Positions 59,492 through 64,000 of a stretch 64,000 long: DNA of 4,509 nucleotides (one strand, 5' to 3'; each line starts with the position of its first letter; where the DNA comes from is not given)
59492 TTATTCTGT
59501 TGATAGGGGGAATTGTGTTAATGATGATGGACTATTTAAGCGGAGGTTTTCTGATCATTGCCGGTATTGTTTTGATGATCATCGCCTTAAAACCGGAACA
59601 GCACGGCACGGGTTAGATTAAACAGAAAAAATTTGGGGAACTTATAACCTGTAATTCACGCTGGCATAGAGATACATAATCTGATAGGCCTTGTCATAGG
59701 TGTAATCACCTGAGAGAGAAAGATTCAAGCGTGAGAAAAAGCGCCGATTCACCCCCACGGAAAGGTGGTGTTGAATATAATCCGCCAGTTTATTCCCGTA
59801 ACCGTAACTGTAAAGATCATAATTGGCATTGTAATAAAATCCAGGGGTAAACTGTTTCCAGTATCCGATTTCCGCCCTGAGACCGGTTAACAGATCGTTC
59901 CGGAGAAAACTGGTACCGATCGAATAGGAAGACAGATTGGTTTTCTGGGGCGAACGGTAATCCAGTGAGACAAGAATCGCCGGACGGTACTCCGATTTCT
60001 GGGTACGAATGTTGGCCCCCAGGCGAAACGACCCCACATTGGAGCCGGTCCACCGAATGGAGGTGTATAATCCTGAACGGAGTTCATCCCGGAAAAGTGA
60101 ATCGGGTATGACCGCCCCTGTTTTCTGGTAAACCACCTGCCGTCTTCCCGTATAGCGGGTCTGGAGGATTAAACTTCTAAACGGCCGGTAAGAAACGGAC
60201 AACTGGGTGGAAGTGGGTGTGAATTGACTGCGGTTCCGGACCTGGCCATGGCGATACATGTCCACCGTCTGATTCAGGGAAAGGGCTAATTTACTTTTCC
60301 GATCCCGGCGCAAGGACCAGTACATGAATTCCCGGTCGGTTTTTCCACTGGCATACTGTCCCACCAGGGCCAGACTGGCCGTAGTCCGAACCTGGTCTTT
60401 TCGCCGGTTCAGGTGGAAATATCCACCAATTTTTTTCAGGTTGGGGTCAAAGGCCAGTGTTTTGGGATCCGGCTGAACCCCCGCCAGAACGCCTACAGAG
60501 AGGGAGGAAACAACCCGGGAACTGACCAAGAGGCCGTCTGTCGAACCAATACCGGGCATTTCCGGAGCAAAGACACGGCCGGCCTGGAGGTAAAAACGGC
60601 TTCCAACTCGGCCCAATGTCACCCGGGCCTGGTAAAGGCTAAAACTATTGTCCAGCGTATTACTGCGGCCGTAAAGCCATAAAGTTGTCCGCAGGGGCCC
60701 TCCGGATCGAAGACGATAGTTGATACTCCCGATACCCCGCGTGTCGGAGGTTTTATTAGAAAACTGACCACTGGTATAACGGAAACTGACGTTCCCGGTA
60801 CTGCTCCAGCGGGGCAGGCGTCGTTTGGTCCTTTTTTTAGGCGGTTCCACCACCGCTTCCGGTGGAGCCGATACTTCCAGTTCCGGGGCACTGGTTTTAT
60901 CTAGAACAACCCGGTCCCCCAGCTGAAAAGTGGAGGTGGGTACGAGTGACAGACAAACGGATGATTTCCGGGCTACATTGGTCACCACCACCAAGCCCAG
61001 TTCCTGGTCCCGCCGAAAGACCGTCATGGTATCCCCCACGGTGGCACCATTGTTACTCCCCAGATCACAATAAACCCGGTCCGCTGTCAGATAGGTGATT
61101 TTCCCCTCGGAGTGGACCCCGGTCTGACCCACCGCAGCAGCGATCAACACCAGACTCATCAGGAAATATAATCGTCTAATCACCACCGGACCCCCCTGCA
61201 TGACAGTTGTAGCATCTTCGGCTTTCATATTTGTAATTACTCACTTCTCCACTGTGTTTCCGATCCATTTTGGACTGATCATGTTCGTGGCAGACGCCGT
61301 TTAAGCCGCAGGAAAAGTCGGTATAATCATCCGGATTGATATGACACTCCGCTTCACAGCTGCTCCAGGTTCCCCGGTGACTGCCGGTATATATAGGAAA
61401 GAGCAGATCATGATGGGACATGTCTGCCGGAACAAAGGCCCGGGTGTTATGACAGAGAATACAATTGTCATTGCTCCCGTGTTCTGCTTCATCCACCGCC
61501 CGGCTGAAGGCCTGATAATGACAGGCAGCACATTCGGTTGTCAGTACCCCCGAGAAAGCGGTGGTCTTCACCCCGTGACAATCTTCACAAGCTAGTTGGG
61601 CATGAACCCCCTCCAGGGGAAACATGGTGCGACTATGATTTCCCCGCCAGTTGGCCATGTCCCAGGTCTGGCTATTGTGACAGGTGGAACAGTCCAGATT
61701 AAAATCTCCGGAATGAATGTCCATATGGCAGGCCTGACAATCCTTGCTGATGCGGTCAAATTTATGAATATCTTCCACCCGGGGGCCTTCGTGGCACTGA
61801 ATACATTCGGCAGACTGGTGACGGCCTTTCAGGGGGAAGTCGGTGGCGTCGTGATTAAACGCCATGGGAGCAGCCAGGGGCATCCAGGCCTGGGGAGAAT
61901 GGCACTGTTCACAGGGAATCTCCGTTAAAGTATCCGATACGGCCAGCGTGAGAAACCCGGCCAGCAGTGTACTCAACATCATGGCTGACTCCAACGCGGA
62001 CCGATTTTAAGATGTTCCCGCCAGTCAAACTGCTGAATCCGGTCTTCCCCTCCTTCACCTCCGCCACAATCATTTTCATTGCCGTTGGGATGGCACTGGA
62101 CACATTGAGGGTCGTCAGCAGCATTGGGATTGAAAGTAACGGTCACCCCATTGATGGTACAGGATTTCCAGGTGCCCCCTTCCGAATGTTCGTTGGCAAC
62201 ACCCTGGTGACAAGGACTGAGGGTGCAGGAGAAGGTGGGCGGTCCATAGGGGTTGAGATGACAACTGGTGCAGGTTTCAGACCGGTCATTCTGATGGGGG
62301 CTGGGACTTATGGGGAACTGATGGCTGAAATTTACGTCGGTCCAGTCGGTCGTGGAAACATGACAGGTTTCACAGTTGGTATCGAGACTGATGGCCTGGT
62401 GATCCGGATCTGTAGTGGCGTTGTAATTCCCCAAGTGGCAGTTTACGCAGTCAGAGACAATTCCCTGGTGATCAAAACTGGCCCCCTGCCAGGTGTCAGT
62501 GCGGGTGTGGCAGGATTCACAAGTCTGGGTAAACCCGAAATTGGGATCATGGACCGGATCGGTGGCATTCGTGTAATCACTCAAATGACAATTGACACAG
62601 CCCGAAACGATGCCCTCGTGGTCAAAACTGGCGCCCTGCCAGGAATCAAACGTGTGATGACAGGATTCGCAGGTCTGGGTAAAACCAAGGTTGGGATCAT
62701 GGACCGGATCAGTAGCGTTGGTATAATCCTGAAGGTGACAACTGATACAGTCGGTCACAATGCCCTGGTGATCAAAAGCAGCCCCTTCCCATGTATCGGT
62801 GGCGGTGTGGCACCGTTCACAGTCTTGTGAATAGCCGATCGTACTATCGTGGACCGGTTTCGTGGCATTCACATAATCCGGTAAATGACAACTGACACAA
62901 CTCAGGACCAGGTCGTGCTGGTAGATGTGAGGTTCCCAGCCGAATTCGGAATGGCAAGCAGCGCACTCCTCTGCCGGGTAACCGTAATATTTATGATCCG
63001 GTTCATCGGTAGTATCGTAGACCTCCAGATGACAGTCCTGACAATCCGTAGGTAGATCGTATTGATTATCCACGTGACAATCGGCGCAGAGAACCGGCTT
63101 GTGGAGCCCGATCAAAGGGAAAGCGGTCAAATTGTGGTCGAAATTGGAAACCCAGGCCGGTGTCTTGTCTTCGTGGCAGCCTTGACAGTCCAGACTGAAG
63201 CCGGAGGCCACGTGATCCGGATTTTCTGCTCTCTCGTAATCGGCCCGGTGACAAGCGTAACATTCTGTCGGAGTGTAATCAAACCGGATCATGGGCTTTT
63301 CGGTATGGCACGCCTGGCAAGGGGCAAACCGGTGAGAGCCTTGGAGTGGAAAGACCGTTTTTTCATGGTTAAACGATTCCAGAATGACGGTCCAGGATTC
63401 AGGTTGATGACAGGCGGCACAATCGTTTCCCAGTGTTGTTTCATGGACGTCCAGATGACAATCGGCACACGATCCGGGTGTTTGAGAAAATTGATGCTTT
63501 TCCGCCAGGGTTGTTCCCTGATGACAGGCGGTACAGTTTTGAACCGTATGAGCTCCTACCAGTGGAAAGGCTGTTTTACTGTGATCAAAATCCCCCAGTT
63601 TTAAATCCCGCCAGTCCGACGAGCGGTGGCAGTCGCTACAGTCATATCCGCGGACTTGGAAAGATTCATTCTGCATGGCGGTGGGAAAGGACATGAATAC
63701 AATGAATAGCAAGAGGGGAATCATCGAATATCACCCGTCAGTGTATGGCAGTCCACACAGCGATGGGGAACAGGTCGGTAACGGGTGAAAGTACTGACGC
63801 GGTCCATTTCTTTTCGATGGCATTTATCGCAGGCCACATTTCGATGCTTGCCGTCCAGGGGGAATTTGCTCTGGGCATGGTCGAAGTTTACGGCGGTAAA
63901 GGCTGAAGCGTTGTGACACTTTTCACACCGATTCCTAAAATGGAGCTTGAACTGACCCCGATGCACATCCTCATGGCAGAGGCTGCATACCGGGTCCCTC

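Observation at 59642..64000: Translationally coupled multihaem-cytochrome / beta-barrel operon: porin-cytochrome-like extracellular electron conduit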

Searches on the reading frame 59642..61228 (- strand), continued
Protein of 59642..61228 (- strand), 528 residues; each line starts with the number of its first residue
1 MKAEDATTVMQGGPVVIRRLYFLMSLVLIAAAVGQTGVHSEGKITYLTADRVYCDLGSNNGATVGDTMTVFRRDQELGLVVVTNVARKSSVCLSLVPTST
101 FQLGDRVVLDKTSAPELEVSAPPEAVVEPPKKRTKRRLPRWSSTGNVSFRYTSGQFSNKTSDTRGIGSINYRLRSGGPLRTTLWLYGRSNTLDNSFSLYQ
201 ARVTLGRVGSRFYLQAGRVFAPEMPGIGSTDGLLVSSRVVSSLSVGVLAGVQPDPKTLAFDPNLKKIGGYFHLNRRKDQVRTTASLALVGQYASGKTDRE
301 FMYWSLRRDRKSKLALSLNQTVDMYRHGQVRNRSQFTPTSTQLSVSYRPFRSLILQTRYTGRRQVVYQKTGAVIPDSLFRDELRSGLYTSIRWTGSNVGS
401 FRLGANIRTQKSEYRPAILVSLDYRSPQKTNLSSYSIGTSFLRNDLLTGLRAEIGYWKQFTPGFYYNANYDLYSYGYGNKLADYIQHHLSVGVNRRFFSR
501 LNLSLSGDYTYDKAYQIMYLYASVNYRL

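Call 41: find_encoding_contigs(protein=P0292, flank=9000, max_places=1)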
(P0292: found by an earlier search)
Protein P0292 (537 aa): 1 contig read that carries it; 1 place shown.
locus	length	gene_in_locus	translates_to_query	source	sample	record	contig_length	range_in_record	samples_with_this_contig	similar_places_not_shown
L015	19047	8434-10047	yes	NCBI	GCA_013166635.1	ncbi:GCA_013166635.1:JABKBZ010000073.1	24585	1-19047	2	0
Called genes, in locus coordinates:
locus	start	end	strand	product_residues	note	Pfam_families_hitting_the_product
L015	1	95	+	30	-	?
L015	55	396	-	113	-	PF01548:DEDD_Tnp_IS110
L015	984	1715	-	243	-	PF00487:FA_desaturase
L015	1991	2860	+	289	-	-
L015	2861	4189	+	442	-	PF00037:Fer4 (faint), PF13237:Fer4_10, PF14697:Fer4_21, PF12838:Fer4_7 (weak), PF07992:Pyr_redox_2, PF13738:Pyr_redox_3, PF03486:HI0933_like (weak), PF00070:Pyr_redox (weak), +3 more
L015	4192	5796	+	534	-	PF02085:Cytochrom_CIII (faint), PF14522:Cytochrome_C7 (faint), PF14537:Cytochrom_c3_2 (faint)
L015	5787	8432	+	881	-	PF02085:Cytochrom_CIII (faint), PF14522:Cytochrome_C7 (faint), PF14537:Cytochrom_c3_2 (faint), PF22113:Mtrc-MtrF_II-IV_dom (faint)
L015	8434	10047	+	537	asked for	-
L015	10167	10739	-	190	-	PF00027:cNMP_binding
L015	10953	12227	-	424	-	PF07690:MFS_1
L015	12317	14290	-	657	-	PF13424:TPR_12, PF17874:TPR_MalT, PF00515:TPR_1 (weak), PF13424:TPR_12, PF14938:SNAP, PF00515:TPR_1 (weak), PF13424:TPR_12 (weak), PF02518:HATPase_c, +6 more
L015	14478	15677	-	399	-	PF01244:Peptidase_M19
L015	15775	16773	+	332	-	PF06089:Asparaginase_II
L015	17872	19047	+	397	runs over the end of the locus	PF05139:Erythro_esteras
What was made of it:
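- It is kept in Lentimicrobium sp. S6 (call 41).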

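Call 48: find_related_loci(query=A4, collection=genome_contigs, flank=10000)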
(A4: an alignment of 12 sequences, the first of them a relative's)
Query A4 (537 aa) in genome_contigs; peptide patterns used: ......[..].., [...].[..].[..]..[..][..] (x = any residue, [..] = any of these).
600 stretches matched a pattern (row limit reached: there are more); 535 encode a relative of the query (tblastn E <= 1e-3); the best 80 are kept; 80 distinct loci.
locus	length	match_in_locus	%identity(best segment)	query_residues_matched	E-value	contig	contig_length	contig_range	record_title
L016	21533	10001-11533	47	25-537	9e-156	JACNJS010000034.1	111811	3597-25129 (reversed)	MAG: Bacteroidetes bacterium isolate NIOZ-UU40 NIOZ-UU_NODE_109_length_111811_cov_15.081, whole genome shotgun sequence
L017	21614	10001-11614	46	3-537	6e-155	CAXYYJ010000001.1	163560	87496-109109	MAG: uncultured Draconibacterium sp. isolate ERR13599002_concoct_74 genome assembly, contig: ERZ24875815.6, whole genome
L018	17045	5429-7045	45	1-537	4e-153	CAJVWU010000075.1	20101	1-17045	MAG TPA_asm: uncultured Bacteroidia bacterium isolate DRR093005_bin.21_MetaBAT_v2.12.1_MAG genome assembly, contig: NODE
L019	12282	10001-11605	48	3-537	8e-152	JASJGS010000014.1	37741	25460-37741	MAG: Bacteroidales bacterium isolate ChS5.bin.2 ChesSed_k141_544581, whole genome shotgun sequence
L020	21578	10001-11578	46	11-537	7e-152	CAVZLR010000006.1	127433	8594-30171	MAG: Marinilabiliales bacterium isolate MFD03804.bin.1.66 genome assembly, contig: contig_44985, whole genome shotgun se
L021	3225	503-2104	45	1-537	5e-157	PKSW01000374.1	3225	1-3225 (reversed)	MAG: Marinilabiliales bacterium isolate BM514 sc_15341, whole genome shotgun sequence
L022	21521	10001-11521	46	28-537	2e-145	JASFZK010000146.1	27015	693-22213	MAG: Bacteroidota bacterium isolate MAY_MAG_00023 ALL_000000001307, whole genome shotgun sequence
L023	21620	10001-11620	45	6-537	8e-144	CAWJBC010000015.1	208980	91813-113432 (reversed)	MAG: uncultured Bacteroidales bacterium isolate MFD04716.bin.1.251 genome assembly, contig: contig_49226, whole genome s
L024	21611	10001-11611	44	1-537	1e-142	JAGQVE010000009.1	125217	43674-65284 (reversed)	MAG: Bacteroidales bacterium isolate HKST-UBA07 NODE_9_length_125217_cov_8.941426, whole genome shotgun sequence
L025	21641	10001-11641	43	3-537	4e-142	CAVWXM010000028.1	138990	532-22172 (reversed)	MAG: uncultured Bacteroidia bacterium isolate MFD03551.bin.2.114 genome assembly, contig: contig_58849, whole genome sho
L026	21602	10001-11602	43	3-537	1e-139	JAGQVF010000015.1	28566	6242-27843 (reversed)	MAG: Bacteroidales bacterium isolate HKST-UBA08 2015-01-06_1_(paired)_contig_23963, whole genome shotgun sequence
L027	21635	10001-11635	43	7-537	4e-139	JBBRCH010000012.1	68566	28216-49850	MAG: Bacteroidales bacterium isolate Co_metawrap_2392 Cmw_2392_k141_25780276_length_68566_cov_23.9973, whole genome shot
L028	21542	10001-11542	44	28-537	3e-138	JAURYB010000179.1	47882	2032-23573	MAG: Bacteroidales bacterium isolate E10_metabat.bin.71 E10_k141_151061, whole genome shotgun sequence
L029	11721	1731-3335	42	3-537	1e-137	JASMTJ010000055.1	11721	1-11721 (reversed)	MAG: Bacteroidales bacterium isolate GSC-VFA-60_REP7 CoA_60C_k149_1708, whole genome shotgun sequence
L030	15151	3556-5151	42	4-537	3e-137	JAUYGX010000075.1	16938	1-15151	MAG: Bacteroidales bacterium isolate C24_maxbin.026 C24_k141_1046429, whole genome shotgun sequence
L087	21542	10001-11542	42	10-531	2e-121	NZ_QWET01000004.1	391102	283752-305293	Mariniphaga sediminis strain SY21 Scaffold4, whole genome shotgun sequence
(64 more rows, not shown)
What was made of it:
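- Tried and rejected: It was repeated with the Lentimicrobium-type subgroup A4 (call 48).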

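Call 72: search_protein_families(library=ncbifam, proteins=[L024:4780-9996:+, L015:5787-8432:+, L087:8236-9963:+, L015:8434-10047:+], max_evalue=0.01)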
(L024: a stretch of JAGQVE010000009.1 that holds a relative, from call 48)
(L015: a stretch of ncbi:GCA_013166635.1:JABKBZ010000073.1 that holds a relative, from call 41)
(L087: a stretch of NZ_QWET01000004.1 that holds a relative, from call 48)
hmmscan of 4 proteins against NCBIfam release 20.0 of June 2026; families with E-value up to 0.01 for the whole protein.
L024:4780-9996:+ (1738 aa): 3 families
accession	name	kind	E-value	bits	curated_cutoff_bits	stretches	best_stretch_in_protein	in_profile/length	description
NF045713.1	CxxCH_16_HmcA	equivalog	3.6e-14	52.3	400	2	28-110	319-393/541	sulfate respiration complex hexadecaheme cytochrome HmcA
TIGR04257.1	nanowire_3heme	domain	6.9e-14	51.8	40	0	1200-1262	19-74/75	c(7)-type cytochrome triheme domain-containing protein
TIGR03508.1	decahem_SO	subfamily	0.00028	20.4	192.2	1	30-292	4-249/258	DmsE family decaheme c-type cytochrome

L015:5787-8432:+ (881 aa): 1 family
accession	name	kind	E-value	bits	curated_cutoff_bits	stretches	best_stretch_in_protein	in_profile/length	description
NF045713.1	CxxCH_16_HmcA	equivalog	1.2e-06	27.4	400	1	736-790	468-524/541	sulfate respiration complex hexadecaheme cytochrome HmcA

L087:8236-9963:+ (575 aa): 1 family
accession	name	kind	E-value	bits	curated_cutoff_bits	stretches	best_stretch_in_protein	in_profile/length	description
NF045713.1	CxxCH_16_HmcA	equivalog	1.3e-06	27.3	400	0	389-493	303-390/541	sulfate respiration complex hexadecaheme cytochrome HmcA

L015:8434-10047:+ (537 aa): 0 families
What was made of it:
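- On MtrB/PioB outer-membrane porins: No hit for the Lentimicrobium homologue either (call 72).
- A 70-haem homologue matches TIGR04257 nanowire_3heme above cut-off (call 72).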

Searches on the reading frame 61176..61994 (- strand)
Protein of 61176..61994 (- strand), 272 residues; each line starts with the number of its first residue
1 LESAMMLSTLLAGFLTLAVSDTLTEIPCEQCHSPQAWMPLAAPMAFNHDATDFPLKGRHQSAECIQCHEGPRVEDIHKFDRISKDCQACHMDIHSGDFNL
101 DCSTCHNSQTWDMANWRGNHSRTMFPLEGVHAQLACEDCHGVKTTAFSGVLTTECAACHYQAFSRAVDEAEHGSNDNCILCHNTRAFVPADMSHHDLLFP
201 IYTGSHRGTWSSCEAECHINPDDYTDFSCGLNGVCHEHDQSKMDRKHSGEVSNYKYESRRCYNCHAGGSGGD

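Call 4: search_protein_families(library=pfam, proteins=[window:61176-61994:-], max_evalue=1)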
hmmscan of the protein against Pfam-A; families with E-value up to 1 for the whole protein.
window:61176-61994:- (272 aa): 5 families
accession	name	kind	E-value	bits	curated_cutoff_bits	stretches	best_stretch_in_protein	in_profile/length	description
PF14522.11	Cytochrome_C7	-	1.2e-09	38.3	24.8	2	93-159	7-66/67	Cytochrome c7 and related cytochrome c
PF02085.21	Cytochrom_CIII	-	4.5e-06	27.4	22.9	3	130-186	27-86/101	Class III cytochrome C family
PF22113.1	Mtrc-MtrF_II-IV_dom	-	0.0013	18.7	30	1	151-269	5-92/176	Outer membrane cytochrome MtrC/MtrF-like, domains II/IV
PF23547.1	Zn_ribbon_FGT1_1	-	0.077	13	27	1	16-36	11-31/35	FORGETTER1 first zinc ribbon domain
PF13435.11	Cytochrome_C554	-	0.11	13.9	20.8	0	216-270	4-60/84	Cytochrome c554 and c-prime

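Call 5: search_protein_families(library=ncbifam, proteins=[window:61176-61994:-], max_evalue=1)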
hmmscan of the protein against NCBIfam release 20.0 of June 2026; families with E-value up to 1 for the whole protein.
window:61176-61994:- (272 aa): 2 families
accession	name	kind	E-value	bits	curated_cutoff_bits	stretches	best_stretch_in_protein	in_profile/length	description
TIGR03508.1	decahem_SO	subfamily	0.00014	21.4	192.2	2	101-266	4-154/258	DmsE family decaheme c-type cytochrome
NF041198.1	UshA_like_PCGU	equivalog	0.0095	14.5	275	2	16-72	463-512/519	UshA-like (seleno)protein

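Call 58: search_solved_structures(query=window:61176-61982:-, max_evalue=0.1)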
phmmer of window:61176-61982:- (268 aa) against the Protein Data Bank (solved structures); distinct sequences matched with E-value up to 0.1: 1.
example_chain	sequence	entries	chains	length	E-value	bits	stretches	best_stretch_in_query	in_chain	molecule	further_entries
5yq7_C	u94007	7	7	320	0.055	16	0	60-156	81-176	Cytochrome subunit of photosynthetic reaction center | MULTIHEME_CYTC DOMAIN-CONTAINING PROTEIN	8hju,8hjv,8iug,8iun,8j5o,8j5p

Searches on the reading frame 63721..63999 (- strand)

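Call 4: search_protein_families(library=pfam, proteins=[window:63721-63999:-], max_evalue=1)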
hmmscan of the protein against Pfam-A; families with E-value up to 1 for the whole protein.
window:63721-63999:- (92 aa): 5 families
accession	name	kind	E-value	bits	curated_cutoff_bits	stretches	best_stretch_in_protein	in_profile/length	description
PF14537.11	Cytochrom_c3_2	-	0.00036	21.4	25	1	4-86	8-79/79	Cytochrome c3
PF14522.11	Cytochrome_C7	-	0.00086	19.5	24.8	2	22-86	13-67/67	Cytochrome c7 and related cytochrome c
PF24292.1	DUF7479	-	0.037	14.6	27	1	24-61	4-37/60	Domain of unknown function (DUF7479)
PF22297.1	PccH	-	0.19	12.2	24.4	1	14-50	3-39/133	PccH Cytochrome c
PF21372.3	Zn_ribbon_bTOP1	-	0.67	10.2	27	0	19-31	6-18/45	Topoisomerase I, zinc finger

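Call 5: search_protein_families(library=ncbifam, proteins=[window:63721-63999:-], max_evalue=1)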
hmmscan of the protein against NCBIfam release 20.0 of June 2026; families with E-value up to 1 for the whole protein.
window:63721-63999:- (92 aa): 7 families
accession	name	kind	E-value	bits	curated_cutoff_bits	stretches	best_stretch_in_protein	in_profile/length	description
NF040968.1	FeS_ExtO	equivalog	3.3e-05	22.9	200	1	43-88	28-72/416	selenite/tellurite reduction operon b-type cytochrome iron-sulfur cluster-binding subunit ExtO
NF040967.1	cytc_ExtN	equivalog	0.00016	20.7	200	1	41-88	26-72/415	selenite/tellurite reduction operon c-type cytochrome ExtN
NF047727.1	4hemeCytCCctA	equivalog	0.028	14.5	180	1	41-86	44-88/109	tetraheme c-type cytochrome CctA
NF041198.1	UshA_like_PCGU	equivalog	0.2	10.2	275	1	20-87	440-510/519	UshA-like (seleno)protein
TIGR03508.1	decahem_SO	subfamily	0.26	10.7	192.2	0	22-86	34-102/258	DmsE family decaheme c-type cytochrome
TIGR03823.1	FliZ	equivalog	0.72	9.4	159.3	1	44-73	12-40/168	flagella biosynthesis regulatory protein FliZ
NF008448.1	PRK11295.1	equivalog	0.82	9.9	87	1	29-74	37-82/113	YajD family HNH nuclease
